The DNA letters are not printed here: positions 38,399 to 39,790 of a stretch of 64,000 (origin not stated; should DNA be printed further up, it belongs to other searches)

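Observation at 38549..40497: Sensor-less GGDEF/Cas10-palm (mCpol-like) cyclase translationally coupled to a divergent S66 (LD-carboxypeptidase/MccF-like) hydrolase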

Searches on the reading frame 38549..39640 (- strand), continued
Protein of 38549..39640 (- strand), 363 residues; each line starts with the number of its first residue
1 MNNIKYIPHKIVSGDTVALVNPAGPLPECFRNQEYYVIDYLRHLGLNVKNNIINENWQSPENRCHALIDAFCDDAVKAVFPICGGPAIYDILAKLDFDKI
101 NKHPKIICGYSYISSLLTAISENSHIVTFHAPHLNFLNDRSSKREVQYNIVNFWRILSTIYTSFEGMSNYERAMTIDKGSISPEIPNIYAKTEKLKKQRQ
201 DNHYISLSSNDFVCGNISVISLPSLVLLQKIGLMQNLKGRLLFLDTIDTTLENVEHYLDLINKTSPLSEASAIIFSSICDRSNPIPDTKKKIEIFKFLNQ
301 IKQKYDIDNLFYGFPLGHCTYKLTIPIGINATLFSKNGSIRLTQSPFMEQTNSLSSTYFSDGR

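Call 106: fold_search(model_id=the predicted structure, library=pdb)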
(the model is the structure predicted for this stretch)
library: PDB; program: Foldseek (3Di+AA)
matches with E <= 10: 1443; with E <= 0.001: 49
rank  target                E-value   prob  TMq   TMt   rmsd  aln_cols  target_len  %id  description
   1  4e5s_C                4.4e-23  1.00  0.71  0.78   5.1       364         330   22  Crystal structure of MccFlike protein (BA_5613) from Bacillus anthracis str. Ames (released 2012-04-18)
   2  4h1h_A                7.2e-23  1.00  0.70  0.77   7.2       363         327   21  Crystal structure of MccF homolog from Listeria monocytogenes EGD-e (released 2012-09-26)
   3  4inj_A                9.3e-23  1.00  0.70  0.78   6.4       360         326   20  Crystal structure of the S111A mutant of member of MccF clade from Listeria monocytogenes EGD-e with product (released 2013-02-20)
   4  4e5s_A                1.7e-22  1.00  0.70  0.77   6.8       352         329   23  Crystal structure of MccFlike protein (BA_5613) from Bacillus anthracis str. Ames (released 2012-04-18)
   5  4h1h_B                4.0e-21  1.00  0.69  0.77   6.8       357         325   21  Crystal structure of MccF homolog from Listeria monocytogenes EGD-e (released 2012-09-26)
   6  5f9m_A                1.4e-20  1.00  0.69  0.72   6.0       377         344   20  Crystal structure of native B3275, member of MccF family of enzymes (released 2015-12-30)
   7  5f1y_A                2.3e-20  1.00  0.71  0.75   6.1       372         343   21  Crystal structure of Ba3275, the member of S66 family of serine peptidases (released 2015-12-30)
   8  3t5m_B                4.8e-20  1.00  0.70  0.76   6.4       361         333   18  Crystal structure of the S112A mutant of mycrocine immunity protein (MccF) with AMP (released 2011-09-07)
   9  3gjz_A                6.5e-20  1.00  0.71  0.76   6.7       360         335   19  Crystal structure of microcin immunity protein MccF from Bacillus anthracis str. Ames (released 2009-04-14)
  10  5f5x_A                7.4e-20  1.00  0.68  0.72   5.5       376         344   20  Crystal structure of S116A Ba3275 with AMP bound (released 2015-12-30)
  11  3sr3_A                7.9e-20  1.00  0.70  0.75   6.7       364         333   18  Crystal structure of the w180a mutant of microcin immunity protein mccf from Bacillus anthracis shows the active site  (released 2011-08-10)
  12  3tyx_B                1.1e-19  1.00  0.71  0.77   6.4       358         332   18  Crystal structure of the F177S mutant of mycrocine immunity protein (MccF) with AMP (released 2011-12-28)
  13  3sr3_B                1.5e-19  1.00  0.69  0.81   4.4       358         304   18  Crystal structure of the w180a mutant of microcin immunity protein mccf from Bacillus anthracis shows the active site  (released 2011-08-10)
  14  3t5m_A                1.5e-19  1.00  0.70  0.76   6.5       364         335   18  Crystal structure of the S112A mutant of mycrocine immunity protein (MccF) with AMP (released 2011-09-07)
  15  3tyx_A                1.7e-19  1.00  0.70  0.76   6.6       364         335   18  Crystal structure of the F177S mutant of mycrocine immunity protein (MccF) with AMP (released 2011-12-28)
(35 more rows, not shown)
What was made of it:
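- On LdcA (muramoyltetrapeptide carboxypeptidase) orthologue: LdcA structures rank below 20 MccF-clade structures (call 106).
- On MccF-type aminoacyl-nucleotide amidase: The best structural hits are MccF-clade enzymes (call 106).
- The S66 model matches MccF-clade structures solved with AMP or aminoacyl-sulfamoyl nucleosides ahead of LdcA (call 106). The S66 model is nearest to MccF structures with bound nucleotides (call 106).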
